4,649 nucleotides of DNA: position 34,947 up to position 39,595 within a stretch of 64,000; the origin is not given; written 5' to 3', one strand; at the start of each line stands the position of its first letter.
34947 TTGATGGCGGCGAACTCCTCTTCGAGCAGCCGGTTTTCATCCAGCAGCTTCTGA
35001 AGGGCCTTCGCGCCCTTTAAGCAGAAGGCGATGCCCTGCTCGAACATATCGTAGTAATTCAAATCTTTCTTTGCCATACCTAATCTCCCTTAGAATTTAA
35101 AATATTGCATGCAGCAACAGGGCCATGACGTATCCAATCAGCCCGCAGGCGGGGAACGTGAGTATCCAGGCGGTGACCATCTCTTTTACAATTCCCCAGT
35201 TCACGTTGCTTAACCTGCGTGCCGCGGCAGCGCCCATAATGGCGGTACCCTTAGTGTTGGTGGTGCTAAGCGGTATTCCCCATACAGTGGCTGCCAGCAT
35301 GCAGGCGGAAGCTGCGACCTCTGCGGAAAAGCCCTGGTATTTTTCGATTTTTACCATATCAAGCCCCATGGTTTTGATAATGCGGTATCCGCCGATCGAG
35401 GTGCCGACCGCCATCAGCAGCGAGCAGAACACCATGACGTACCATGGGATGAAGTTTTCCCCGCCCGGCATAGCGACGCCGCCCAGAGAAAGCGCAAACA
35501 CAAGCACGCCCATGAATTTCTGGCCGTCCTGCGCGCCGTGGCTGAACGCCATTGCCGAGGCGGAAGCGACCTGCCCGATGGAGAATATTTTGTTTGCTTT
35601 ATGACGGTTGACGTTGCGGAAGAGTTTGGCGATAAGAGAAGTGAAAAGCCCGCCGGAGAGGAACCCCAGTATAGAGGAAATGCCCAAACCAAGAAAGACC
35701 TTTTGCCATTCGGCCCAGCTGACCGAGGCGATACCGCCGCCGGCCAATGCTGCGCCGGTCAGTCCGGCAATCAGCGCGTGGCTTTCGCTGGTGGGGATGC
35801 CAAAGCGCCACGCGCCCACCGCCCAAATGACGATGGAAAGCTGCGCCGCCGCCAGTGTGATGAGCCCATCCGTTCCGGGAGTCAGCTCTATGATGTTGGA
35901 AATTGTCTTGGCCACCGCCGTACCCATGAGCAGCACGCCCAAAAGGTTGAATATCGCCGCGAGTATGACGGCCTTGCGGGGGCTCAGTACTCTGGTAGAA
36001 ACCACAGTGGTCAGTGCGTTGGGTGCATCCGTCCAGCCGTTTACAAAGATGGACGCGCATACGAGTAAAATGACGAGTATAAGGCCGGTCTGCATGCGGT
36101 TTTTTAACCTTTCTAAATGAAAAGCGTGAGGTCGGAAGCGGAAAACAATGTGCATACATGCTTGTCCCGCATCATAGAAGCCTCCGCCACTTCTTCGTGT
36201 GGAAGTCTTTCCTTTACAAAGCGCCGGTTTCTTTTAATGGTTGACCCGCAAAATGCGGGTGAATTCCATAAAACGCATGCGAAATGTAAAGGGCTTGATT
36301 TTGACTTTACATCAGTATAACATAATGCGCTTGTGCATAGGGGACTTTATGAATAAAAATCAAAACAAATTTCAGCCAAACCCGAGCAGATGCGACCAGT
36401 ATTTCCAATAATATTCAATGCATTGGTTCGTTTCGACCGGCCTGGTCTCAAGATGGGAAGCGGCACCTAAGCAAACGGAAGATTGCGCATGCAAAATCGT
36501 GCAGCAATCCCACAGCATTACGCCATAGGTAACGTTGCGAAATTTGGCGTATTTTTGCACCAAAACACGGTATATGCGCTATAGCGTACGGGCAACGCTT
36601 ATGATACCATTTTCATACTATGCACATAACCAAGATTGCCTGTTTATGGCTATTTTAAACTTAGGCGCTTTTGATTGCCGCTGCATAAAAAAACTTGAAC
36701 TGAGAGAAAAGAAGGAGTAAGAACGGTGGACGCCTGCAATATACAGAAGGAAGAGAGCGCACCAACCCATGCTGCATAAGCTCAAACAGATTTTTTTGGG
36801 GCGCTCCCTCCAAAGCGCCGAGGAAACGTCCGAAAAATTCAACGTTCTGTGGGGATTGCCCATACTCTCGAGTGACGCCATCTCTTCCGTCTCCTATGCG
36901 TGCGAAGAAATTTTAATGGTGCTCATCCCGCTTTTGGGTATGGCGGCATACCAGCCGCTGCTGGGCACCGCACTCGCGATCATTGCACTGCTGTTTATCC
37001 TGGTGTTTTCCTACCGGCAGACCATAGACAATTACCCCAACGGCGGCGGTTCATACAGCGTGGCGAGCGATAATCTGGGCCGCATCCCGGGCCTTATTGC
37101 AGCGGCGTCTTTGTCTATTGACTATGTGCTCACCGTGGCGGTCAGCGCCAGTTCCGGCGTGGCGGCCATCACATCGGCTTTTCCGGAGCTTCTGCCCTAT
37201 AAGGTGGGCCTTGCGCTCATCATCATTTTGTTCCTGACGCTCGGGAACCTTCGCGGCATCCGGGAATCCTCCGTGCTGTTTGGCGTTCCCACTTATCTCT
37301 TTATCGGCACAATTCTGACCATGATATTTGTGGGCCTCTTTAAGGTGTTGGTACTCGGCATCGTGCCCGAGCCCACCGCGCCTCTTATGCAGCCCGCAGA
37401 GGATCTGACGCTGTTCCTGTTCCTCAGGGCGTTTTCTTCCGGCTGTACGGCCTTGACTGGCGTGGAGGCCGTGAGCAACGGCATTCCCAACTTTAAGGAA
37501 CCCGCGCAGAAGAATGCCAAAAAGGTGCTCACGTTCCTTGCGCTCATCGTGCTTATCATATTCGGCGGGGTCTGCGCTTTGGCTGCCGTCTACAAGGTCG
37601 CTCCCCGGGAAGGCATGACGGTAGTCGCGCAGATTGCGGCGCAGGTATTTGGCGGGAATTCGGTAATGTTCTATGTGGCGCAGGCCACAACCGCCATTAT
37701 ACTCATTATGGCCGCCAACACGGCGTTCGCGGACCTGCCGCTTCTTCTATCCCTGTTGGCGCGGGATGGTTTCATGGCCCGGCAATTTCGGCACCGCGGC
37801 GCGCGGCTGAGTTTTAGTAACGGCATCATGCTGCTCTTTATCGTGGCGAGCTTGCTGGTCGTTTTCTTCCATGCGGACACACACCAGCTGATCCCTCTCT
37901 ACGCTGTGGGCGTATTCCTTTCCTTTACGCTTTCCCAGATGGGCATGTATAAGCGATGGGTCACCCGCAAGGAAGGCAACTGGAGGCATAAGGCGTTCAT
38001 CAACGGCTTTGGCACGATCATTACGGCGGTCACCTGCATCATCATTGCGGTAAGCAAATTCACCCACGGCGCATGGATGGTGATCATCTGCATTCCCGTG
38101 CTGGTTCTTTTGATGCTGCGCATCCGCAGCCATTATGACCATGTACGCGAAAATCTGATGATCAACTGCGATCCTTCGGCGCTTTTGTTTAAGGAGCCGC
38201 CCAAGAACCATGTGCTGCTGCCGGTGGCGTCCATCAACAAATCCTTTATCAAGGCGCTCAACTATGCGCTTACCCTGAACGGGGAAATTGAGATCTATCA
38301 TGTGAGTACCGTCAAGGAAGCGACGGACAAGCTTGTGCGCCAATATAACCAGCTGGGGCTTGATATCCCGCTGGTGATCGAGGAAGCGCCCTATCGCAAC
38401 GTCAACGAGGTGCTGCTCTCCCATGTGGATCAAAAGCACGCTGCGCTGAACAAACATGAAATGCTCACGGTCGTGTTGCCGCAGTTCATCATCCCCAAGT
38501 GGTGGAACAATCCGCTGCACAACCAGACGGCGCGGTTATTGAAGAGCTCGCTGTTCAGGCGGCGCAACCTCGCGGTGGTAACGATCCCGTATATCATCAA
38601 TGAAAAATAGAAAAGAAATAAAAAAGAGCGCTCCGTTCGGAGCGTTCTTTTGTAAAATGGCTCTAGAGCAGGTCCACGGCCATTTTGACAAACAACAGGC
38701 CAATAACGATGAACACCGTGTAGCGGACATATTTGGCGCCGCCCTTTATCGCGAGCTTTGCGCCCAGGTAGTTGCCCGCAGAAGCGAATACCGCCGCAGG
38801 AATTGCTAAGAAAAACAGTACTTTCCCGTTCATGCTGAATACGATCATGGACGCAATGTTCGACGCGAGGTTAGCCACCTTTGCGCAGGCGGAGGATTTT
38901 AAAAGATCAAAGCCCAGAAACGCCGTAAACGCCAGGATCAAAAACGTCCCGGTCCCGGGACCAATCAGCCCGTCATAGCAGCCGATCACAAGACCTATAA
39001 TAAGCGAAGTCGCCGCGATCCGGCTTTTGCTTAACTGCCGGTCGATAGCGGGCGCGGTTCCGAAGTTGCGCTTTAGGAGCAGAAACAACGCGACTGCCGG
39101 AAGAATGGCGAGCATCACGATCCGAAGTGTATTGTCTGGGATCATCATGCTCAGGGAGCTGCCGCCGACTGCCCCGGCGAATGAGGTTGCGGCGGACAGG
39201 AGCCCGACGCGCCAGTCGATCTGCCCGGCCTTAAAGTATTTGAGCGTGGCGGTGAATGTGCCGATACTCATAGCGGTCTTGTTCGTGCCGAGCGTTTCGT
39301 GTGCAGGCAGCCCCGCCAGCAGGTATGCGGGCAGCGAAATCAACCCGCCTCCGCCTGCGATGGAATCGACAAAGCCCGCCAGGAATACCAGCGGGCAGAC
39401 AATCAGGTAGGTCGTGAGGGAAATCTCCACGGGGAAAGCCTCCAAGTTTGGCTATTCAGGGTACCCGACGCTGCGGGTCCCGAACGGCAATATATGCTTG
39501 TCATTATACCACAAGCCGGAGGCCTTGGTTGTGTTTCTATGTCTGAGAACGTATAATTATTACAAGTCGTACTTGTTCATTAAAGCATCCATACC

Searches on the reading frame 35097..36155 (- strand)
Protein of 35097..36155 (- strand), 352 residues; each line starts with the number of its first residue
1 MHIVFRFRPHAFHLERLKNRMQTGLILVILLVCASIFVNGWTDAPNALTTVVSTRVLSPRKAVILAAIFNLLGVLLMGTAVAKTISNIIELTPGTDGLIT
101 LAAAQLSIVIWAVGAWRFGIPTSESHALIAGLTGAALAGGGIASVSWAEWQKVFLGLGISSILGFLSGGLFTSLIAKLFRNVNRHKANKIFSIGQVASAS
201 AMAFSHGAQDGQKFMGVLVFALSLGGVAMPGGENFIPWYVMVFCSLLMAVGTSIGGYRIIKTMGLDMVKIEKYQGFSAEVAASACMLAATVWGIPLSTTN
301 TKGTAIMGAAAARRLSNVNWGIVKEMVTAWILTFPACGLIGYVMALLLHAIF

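Call 36: search_protein_families(library=pfam, proteins=[window:35097-36155:-])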
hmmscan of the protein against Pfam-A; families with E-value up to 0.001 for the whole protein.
window:35097-36155:- (352 aa): 1 family
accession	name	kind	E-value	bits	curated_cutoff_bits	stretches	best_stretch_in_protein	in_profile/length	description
PF01384.25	PHO4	-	8.8e-82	275.3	33.7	1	39-341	1-350/350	Phosphate transporter family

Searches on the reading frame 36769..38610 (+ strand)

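Call 5: search_protein_families(library=pfam, proteins=[window:36769-38610:+])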
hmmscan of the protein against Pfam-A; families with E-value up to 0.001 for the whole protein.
window:36769-38610:+ (613 aa): 2 families
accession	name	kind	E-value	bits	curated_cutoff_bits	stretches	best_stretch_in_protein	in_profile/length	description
PF13520.12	AA_permease_2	-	1.4e-33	116.9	27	1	65-438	32-416/427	Amino acid permease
PF02705.21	K_trans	-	0.00027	20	24.8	0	105-459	93-437/454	K+ potassium transporter integral membrane domain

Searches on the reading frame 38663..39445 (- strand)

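Call 5: search_protein_families(library=pfam, proteins=[window:38663-39445:-])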
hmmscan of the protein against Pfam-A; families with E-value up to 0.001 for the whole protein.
window:38663-39445:- (260 aa): 1 family
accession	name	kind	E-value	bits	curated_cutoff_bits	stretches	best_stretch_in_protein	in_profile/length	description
PF01925.25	TauE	-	9.9e-45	153.5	32.6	1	18-255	3-237/237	Sulfite exporter TauE/SafE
